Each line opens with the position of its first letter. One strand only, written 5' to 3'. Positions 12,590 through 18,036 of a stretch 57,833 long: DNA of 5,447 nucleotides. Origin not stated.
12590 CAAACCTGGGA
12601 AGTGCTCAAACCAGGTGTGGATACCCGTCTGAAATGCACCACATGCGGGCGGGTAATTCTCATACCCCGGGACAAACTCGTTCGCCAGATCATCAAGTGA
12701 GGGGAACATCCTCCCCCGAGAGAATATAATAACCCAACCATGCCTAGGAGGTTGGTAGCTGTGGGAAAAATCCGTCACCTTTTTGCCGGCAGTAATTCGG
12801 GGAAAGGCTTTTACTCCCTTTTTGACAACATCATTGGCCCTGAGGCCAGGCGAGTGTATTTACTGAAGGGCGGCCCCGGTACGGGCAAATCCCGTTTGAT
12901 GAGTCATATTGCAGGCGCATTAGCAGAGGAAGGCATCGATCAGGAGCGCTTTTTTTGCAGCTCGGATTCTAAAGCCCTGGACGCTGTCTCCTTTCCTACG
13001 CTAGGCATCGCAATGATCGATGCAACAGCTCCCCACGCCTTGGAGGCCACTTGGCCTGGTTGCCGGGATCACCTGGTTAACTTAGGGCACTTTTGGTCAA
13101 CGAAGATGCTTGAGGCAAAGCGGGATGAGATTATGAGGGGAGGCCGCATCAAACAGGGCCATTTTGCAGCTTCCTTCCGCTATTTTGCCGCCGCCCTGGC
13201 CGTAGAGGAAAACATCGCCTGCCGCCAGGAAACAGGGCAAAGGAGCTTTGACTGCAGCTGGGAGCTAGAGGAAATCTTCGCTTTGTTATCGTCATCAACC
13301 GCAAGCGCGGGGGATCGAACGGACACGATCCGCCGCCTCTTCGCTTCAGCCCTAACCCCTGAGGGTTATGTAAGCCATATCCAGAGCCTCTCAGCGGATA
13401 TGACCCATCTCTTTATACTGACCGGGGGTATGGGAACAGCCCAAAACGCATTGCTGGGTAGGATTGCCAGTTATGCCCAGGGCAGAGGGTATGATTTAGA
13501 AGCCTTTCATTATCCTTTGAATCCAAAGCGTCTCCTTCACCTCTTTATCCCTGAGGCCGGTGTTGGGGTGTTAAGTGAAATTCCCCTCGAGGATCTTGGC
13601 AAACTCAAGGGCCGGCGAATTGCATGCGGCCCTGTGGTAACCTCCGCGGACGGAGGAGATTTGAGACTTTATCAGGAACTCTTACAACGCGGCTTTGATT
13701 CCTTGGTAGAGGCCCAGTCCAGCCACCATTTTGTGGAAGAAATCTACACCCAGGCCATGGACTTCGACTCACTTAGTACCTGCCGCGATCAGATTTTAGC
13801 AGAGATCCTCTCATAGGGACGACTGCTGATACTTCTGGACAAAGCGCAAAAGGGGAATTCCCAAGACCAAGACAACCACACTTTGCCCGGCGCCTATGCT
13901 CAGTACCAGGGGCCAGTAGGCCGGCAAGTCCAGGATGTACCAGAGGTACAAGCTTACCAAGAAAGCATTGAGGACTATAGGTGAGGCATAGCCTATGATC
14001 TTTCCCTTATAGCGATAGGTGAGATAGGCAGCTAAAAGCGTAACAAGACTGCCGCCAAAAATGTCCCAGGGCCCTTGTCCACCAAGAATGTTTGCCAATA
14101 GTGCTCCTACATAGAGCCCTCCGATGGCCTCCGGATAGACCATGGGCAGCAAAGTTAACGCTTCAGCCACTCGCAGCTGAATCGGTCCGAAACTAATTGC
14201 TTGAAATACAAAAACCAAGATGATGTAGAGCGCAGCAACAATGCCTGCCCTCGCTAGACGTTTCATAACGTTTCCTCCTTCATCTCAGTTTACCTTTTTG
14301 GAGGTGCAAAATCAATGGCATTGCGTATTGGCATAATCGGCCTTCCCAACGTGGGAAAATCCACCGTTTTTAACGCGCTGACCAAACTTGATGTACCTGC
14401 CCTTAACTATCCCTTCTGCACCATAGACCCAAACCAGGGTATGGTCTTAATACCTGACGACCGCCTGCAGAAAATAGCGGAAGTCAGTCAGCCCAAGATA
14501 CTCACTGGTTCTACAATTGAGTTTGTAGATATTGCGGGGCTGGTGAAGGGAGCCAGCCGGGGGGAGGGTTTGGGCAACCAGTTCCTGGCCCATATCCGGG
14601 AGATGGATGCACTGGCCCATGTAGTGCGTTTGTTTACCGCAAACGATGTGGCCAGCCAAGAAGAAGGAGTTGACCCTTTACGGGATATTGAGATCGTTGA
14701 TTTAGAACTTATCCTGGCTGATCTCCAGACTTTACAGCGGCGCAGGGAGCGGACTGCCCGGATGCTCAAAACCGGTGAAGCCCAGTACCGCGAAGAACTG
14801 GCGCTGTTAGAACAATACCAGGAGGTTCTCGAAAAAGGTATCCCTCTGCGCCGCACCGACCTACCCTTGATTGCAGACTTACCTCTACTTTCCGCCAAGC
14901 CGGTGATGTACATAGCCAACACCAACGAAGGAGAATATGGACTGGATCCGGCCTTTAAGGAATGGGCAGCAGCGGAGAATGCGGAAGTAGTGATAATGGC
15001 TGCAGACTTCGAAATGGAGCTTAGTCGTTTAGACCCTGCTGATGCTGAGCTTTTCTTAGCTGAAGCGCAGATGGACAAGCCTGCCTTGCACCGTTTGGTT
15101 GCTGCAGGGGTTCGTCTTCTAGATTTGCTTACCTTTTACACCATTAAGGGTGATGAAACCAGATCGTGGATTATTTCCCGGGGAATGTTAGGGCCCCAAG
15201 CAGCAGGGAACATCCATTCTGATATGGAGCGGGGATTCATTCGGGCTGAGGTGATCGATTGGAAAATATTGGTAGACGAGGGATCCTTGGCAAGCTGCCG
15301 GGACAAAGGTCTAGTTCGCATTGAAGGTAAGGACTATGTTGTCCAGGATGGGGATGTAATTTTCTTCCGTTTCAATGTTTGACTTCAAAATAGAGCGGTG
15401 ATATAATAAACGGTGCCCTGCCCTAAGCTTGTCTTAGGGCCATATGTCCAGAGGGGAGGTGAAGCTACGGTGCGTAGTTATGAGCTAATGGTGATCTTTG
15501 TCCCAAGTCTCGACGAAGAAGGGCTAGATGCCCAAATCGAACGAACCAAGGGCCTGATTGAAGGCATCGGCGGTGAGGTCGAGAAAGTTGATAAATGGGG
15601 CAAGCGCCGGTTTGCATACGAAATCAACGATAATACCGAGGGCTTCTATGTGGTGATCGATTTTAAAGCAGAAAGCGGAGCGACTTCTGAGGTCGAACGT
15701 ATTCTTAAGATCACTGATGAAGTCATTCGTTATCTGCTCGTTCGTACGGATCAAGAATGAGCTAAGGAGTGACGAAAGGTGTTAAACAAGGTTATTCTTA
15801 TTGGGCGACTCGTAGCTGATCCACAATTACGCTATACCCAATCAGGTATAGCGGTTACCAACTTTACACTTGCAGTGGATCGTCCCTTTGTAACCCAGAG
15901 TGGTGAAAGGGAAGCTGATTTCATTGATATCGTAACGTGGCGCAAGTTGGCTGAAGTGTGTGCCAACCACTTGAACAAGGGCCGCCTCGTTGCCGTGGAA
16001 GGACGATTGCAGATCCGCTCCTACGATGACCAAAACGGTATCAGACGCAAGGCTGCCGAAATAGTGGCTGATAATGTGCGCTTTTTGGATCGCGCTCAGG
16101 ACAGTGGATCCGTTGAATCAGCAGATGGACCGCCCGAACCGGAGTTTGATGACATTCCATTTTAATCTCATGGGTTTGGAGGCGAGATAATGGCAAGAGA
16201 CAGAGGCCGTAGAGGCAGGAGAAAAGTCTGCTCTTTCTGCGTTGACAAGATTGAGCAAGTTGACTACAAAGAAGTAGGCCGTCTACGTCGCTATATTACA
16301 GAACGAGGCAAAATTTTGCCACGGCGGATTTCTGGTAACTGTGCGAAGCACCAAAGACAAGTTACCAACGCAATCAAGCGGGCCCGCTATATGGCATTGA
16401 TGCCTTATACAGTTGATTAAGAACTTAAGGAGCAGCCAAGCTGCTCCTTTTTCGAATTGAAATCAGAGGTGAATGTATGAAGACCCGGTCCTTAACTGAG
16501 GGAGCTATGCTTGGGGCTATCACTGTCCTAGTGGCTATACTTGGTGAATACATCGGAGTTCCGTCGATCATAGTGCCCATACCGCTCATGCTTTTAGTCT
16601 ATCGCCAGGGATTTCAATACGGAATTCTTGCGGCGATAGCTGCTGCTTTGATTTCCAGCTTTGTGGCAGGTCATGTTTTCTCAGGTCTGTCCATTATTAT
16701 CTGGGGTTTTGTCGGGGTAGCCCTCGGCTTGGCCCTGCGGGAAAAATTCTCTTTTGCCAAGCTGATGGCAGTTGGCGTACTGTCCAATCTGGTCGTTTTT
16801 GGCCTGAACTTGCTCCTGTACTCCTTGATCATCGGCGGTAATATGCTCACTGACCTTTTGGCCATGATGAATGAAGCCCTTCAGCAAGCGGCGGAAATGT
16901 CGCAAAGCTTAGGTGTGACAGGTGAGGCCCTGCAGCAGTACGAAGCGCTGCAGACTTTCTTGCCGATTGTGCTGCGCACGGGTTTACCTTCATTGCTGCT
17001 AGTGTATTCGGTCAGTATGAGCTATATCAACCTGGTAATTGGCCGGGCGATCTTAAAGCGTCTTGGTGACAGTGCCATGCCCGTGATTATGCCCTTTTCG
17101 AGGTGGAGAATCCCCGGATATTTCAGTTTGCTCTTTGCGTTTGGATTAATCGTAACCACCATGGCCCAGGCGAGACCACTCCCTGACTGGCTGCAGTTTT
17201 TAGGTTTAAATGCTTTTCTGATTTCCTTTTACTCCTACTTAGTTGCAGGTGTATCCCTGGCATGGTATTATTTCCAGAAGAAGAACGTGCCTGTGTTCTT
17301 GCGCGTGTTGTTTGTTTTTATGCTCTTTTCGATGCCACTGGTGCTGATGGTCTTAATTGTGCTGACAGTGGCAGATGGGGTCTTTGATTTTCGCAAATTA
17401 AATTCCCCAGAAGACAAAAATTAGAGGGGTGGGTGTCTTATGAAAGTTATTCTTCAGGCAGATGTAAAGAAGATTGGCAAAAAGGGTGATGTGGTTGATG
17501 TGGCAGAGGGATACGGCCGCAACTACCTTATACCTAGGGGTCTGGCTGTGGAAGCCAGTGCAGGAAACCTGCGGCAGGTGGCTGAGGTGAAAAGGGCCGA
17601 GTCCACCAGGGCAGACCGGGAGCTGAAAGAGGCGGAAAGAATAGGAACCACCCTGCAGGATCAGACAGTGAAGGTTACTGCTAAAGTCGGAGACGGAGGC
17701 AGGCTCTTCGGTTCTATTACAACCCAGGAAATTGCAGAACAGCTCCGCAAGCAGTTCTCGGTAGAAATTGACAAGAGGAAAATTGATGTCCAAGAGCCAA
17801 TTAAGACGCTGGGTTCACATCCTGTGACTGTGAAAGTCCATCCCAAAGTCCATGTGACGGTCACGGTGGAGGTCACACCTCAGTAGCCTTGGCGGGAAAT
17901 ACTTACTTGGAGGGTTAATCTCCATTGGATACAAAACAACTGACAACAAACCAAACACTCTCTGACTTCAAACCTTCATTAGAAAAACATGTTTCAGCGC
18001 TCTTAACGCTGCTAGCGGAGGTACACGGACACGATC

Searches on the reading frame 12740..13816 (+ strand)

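Call 6: search_protein_families(library=pfam, proteins=[window:12740-13816:+], max_evalue=0.001)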
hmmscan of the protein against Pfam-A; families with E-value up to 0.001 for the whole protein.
window:12740-13816:+ (358 aa): 4 families
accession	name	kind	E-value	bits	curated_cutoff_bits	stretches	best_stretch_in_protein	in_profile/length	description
PF24883.2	NPHP3_N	-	5.2e-06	27.2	24.8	1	34-79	19-64/164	Nephrocystin 3, N-terminal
PF13245.12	AAA_19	-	0.00011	22.8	25.1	1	37-86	11-60/134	AAA domain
PF07728.20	AAA_5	-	0.00065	20.2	22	0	41-62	3-24/139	AAA domain (dynein-related subfamily)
PF13604.12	AAA_30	-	0.00076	19.7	27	0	36-67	17-48/191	AAA domain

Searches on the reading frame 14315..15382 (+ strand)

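Call 6: search_protein_families(library=pfam, proteins=[window:14315-15382:+], max_evalue=0.001)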
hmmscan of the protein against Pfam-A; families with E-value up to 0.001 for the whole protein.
window:14315-15382:+ (355 aa): 3 families
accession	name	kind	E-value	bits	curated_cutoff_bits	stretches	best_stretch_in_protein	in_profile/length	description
PF06071.19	YchF-GTPase_C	-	5.6e-32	110.2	27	1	271-354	1-84/84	Protein of unknown function (DUF933)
PF01926.29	MMR_HSR1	-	5e-22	78.6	21.9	1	4-114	1-91/113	50S ribosome-binding GTPase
PF02421.24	FeoB_N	-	7.4e-07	29.3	27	1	4-46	2-44/156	Ferrous iron transport protein B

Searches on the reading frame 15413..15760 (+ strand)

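Call 6: search_protein_families(library=pfam, proteins=[window:15413-15760:+], max_evalue=0.001)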
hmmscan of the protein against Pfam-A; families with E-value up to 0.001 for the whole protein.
window:15413-15760:+ (115 aa): 1 family
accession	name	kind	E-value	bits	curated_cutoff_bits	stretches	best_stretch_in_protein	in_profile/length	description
PF01250.22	Ribosomal_S6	-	2.1e-30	105.2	27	1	23-111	2-90/90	Ribosomal protein S6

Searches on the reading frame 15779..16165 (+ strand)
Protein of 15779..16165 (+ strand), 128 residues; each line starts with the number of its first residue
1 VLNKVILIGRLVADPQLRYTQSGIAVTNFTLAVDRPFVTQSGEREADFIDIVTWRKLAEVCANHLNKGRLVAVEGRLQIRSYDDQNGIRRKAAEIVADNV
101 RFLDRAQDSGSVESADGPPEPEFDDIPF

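Call 6: search_protein_families(library=pfam, proteins=[window:15779-16165:+], max_evalue=0.001)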
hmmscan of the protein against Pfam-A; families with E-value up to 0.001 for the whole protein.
window:15779-16165:+ (128 aa): 2 families
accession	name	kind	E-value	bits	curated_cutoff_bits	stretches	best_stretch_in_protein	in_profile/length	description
PF00436.31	SSB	-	2.1e-35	121.4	26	1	2-103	1-104/104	Single-strand binding protein family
PF22657.2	SSB_1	-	6.4e-05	23.5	27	1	3-81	1-79/91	Another single-strand binding protein family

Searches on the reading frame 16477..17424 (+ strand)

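Call 6: search_protein_families(library=pfam, proteins=[window:16477-17424:+], max_evalue=0.001)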
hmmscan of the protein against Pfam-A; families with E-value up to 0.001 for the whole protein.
window:16477-17424:+ (315 aa): 1 family
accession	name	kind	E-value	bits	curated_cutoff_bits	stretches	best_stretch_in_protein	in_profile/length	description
PF09991.14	DUF2232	-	7.4e-48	163.6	27.8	1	14-300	1-289/290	Predicted membrane protein (DUF2232)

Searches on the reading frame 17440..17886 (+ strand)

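Call 6: search_protein_families(library=pfam, proteins=[window:17440-17886:+], max_evalue=0.001)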
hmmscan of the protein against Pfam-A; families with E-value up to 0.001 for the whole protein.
window:17440-17886:+ (148 aa): 2 families
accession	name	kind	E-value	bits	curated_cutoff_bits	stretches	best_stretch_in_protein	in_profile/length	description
PF03948.19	Ribosomal_L9_C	-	4.9e-30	104.2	23.2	1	63-146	1-85/86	Ribosomal protein L9, C-terminal domain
PF01281.25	Ribosomal_L9_N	-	4.3e-24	84.2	20.7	1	1-47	1-47/47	Ribosomal protein L9, N-terminal domain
